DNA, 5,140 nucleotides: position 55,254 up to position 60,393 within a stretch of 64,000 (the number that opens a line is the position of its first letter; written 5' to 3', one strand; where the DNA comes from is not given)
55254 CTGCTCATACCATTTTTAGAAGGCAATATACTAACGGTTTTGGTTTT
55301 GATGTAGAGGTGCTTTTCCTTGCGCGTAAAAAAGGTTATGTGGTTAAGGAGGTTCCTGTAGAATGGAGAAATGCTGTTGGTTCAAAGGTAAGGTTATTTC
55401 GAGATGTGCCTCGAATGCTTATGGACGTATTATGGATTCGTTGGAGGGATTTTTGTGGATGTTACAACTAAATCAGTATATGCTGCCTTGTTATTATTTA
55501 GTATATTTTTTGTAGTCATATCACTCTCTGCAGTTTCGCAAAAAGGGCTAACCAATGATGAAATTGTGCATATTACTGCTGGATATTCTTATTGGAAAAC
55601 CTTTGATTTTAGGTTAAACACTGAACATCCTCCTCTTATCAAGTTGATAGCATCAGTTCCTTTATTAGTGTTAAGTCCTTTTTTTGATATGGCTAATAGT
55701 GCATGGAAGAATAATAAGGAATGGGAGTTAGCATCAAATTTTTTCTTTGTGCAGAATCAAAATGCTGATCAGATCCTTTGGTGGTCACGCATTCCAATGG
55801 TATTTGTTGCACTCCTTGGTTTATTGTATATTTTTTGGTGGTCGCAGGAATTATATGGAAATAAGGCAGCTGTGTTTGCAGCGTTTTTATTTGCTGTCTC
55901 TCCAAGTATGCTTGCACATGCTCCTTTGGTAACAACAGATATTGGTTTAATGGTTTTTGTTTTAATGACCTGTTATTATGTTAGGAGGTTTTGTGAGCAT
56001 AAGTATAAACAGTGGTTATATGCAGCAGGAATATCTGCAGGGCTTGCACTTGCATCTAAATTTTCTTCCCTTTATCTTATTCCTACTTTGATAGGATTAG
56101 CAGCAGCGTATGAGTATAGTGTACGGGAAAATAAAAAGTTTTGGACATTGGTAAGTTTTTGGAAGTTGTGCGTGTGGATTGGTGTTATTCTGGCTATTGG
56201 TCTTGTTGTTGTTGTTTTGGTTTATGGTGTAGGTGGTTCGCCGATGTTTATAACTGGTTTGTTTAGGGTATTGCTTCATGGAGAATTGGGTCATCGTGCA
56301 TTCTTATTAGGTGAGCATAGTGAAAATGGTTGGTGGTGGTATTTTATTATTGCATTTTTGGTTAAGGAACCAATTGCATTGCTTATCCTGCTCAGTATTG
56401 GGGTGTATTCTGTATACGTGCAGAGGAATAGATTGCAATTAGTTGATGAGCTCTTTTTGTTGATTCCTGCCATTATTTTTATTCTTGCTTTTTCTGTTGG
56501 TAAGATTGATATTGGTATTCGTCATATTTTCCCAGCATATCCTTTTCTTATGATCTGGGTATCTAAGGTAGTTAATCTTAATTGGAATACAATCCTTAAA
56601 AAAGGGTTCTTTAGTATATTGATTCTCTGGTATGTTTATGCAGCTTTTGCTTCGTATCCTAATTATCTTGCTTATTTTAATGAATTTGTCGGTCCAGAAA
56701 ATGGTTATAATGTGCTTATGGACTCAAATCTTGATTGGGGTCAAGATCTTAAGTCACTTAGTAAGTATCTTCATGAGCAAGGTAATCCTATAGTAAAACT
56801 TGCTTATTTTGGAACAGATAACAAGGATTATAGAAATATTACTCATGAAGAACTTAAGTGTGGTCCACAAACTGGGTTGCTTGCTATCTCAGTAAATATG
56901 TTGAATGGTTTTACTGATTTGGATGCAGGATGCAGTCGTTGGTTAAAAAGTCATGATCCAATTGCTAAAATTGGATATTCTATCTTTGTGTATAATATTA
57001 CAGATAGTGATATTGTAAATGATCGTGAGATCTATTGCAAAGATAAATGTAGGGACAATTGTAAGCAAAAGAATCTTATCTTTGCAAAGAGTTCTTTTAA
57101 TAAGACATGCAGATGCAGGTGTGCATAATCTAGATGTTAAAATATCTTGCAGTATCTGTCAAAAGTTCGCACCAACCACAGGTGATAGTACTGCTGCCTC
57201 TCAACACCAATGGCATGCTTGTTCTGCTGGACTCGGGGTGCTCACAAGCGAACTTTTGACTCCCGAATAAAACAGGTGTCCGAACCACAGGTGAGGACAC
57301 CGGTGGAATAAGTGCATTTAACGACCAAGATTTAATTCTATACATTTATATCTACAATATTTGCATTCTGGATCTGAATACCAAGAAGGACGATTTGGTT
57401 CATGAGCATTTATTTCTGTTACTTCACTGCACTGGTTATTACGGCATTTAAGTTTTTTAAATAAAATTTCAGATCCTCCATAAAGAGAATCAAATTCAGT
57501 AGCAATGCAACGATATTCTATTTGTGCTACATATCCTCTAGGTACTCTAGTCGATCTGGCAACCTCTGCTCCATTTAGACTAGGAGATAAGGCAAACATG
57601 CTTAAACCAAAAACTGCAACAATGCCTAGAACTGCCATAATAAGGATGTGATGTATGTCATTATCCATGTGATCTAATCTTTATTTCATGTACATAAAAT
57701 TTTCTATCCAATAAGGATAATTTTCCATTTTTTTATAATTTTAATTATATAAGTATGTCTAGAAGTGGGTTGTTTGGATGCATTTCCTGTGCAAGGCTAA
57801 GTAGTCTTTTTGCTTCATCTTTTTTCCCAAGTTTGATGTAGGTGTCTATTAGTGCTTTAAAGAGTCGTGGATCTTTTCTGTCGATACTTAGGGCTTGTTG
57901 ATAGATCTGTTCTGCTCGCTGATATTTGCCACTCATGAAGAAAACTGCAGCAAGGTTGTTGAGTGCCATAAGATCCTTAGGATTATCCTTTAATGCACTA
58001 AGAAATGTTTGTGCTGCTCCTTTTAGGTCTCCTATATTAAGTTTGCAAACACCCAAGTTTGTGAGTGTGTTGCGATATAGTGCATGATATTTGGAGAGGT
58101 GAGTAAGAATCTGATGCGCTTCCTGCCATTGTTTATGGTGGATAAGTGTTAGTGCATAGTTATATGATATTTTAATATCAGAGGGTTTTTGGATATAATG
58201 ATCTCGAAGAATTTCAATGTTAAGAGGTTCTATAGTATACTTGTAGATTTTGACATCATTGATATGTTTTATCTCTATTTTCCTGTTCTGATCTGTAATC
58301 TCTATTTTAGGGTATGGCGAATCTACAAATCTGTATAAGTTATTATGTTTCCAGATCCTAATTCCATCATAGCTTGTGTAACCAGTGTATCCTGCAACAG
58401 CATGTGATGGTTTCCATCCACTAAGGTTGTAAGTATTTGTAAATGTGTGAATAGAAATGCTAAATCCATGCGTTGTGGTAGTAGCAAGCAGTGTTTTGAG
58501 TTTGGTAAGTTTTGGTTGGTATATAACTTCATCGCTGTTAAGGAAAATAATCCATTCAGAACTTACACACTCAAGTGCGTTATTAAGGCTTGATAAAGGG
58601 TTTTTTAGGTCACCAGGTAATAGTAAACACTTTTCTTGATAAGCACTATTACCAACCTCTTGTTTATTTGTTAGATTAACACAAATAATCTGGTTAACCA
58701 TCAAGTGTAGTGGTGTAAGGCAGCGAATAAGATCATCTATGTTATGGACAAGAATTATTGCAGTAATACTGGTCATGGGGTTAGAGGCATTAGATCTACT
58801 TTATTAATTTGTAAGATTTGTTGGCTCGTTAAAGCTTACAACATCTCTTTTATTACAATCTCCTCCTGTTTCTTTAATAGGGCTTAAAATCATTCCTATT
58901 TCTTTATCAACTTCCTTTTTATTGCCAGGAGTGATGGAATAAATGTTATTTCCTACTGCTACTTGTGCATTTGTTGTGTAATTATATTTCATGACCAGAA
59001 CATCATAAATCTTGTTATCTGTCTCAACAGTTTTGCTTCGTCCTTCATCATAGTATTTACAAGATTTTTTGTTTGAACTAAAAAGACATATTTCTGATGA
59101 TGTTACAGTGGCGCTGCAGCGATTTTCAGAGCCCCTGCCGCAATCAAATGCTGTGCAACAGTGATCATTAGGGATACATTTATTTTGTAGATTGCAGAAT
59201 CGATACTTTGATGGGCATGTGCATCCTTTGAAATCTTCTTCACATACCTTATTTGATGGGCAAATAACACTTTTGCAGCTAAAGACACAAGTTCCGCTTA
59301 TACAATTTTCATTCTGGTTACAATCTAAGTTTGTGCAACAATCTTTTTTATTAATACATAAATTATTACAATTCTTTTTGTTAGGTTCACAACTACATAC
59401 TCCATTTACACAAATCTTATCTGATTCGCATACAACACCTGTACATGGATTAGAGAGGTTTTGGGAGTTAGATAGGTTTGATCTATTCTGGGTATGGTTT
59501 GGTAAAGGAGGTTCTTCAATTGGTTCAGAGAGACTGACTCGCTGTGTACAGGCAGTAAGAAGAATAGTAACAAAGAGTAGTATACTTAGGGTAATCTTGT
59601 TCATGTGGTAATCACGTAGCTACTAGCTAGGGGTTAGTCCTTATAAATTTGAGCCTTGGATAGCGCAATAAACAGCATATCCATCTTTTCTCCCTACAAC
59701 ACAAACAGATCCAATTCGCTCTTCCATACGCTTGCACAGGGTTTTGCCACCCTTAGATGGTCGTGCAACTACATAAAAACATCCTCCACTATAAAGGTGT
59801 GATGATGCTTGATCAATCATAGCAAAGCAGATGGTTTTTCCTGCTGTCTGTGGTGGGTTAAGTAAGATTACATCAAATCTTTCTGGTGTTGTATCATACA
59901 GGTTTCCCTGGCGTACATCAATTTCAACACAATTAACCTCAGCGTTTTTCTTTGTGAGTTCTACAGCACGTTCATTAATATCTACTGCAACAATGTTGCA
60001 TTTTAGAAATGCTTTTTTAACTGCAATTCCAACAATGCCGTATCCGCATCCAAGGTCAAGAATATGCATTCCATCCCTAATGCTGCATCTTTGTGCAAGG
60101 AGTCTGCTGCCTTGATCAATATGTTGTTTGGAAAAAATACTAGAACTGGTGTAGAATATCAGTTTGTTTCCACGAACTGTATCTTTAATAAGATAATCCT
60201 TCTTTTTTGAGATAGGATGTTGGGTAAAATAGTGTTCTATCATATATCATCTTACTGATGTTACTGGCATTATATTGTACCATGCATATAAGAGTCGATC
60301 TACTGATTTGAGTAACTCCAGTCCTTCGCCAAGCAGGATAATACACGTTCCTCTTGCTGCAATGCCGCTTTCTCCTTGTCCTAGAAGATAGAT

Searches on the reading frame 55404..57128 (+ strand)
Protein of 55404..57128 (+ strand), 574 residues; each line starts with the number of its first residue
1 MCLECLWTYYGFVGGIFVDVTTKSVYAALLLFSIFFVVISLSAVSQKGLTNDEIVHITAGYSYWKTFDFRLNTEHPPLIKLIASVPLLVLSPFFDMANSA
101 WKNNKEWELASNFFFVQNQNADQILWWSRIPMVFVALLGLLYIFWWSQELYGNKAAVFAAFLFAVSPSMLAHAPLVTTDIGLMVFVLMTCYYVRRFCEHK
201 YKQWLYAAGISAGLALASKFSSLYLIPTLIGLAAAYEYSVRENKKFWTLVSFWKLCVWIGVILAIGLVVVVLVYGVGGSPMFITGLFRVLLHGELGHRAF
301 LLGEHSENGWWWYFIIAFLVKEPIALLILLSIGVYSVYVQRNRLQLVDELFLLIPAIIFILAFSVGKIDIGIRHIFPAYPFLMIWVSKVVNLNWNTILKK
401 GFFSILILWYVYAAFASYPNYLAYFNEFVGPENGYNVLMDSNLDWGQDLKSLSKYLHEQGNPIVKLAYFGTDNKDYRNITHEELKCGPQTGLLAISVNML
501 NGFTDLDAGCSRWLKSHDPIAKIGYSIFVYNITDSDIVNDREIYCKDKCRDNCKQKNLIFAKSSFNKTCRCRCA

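Call 15: search_protein_families(library=pfam, proteins=[window:55404-57128:+], max_evalue=0.01)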
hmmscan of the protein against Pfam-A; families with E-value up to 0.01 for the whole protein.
window:55404-57128:+ (574 aa): 2 families
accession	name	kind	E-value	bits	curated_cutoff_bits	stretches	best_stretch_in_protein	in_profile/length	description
PF13231.12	PMT_2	-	1.9e-15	57.9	26.1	1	126-248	22-143/160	Dolichyl-phosphate-mannose-protein mannosyltransferase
PF02366.24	PMT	-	0.0001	22.4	22.7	1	49-269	21-227/245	Dolichyl-phosphate-mannose-protein mannosyltransferase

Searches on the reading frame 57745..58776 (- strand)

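Call 70: search_protein_families(library=pfam, proteins=[window:57745-58776:-])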
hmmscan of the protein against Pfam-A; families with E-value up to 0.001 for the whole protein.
window:57745-58776:- (343 aa): 21 families
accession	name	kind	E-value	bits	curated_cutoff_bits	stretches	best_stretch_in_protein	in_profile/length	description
PF14559.12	TPR_19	-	1e-18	67.9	25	1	280-338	2-60/68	Tetratricopeptide repeat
PF07719.23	TPR_2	-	5.6e-15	54.6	27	1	271-301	3-33/34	Tetratricopeptide repeat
PF00515.34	TPR_1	-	2.5e-13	49.7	27.8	1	271-302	3-34/34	Tetratricopeptide repeat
PF13431.12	TPR_17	-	2.5e-12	46.4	24.4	1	258-290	2-34/34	Tetratricopeptide repeat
PF13424.12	TPR_12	-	4.4e-12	46.5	30.1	1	263-301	39-77/77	Tetratricopeptide repeat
PF13428.12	TPR_14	-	2.9e-11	43.3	23.5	0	273-311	5-43/44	Tetratricopeptide repeat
PF13432.12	TPR_16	-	1e-09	39.1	32.7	1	247-303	9-65/65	Tetratricopeptide repeat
PF04733.20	Coatomer_E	-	2.4e-09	37.5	21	1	268-339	200-272/290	Coatomer epsilon subunit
PF13181.12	TPR_8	-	1.5e-08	34.5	25.7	0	272-302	4-34/34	Tetratricopeptide repeat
PF12895.13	ANAPC3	-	4.1e-08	33.8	27.2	1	258-326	15-79/82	Anaphase-promoting complex, cyclosome, subunit 3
PF13374.12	TPR_10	-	4.3e-07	30.2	27.5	1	269-298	2-31/42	Tetratricopeptide repeat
PF13174.12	TPR_6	-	4.8e-07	30.5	26.3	0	240-267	5-32/33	Tetratricopeptide repeat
PF13414.12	TPR_11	-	5.3e-07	29.7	26.8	0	249-283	8-42/42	TPR repeat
PF13176.12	TPR_7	-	8.8e-07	29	27.9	0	271-302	1-32/36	Tetratricopeptide repeat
PF23914.1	TPR_CcmH_CycH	-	2e-05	24.9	42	0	241-334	56-152/158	Cytochrome c-type biogenesis protein H TPR domain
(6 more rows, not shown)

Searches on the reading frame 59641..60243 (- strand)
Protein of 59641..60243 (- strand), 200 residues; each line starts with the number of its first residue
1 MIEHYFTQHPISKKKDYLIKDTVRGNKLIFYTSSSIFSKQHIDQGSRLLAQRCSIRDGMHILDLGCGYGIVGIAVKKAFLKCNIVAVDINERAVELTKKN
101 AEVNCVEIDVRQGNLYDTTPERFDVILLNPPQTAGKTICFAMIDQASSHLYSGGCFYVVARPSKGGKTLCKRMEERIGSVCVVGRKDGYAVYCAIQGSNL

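Call 70: search_protein_families(library=pfam, proteins=[window:59641-60243:-])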
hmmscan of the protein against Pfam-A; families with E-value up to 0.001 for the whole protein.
window:59641-60243:- (200 aa): 13 families
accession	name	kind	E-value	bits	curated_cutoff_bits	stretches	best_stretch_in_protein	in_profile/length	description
PF05175.20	MTS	-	4.6e-38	131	23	1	28-192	2-169/170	Methyltransferase small domain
PF13847.12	Methyltransf_31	-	2.4e-11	44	27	1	55-155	1-106/145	Methyltransferase domain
PF13649.12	Methyltransf_25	-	7e-11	43.1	27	1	61-154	1-97/97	Methyltransferase domain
PF06325.19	PrmA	-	7.7e-11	42.5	22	1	55-155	159-255/296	Ribosomal protein L11 methyltransferase (PrmA)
PF08242.18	Methyltransf_12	-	8.8e-09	36.4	30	1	62-129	1-72/98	Methyltransferase domain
PF10294.15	Methyltransf_16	-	1.7e-08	34.9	21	1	45-110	39-100/174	Lysine methyltransferase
PF08241.18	Methyltransf_11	-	5e-07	30.7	21.2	1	62-128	1-66/95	Methyltransferase domain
PF13489.12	Methyltransf_23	-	3.7e-06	27.2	27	1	51-128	14-87/164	Methyltransferase domain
PF02475.24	TRM5-TYW2_MTfase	-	4.4e-06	27.2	28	1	33-136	15-118/164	TRM5/TYW2 methyltransferase domain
PF01861.22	BpsA_C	-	3.8e-05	23.5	27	1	58-134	45-124/243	Branched-chain polyamine synthase A C-terminal domain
PF12847.13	Methyltransf_18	-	0.00049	20.6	27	1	46-114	3-73/151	Methyltransferase domain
PF02005.22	TRM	-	0.00053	19.7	27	1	56-133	48-131/376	N2,N2-dimethylguanosine tRNA methyltransferase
PF02353.26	CMAS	-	0.00092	19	27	0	47-103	52-107/273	Mycolic acid cyclopropane synthetase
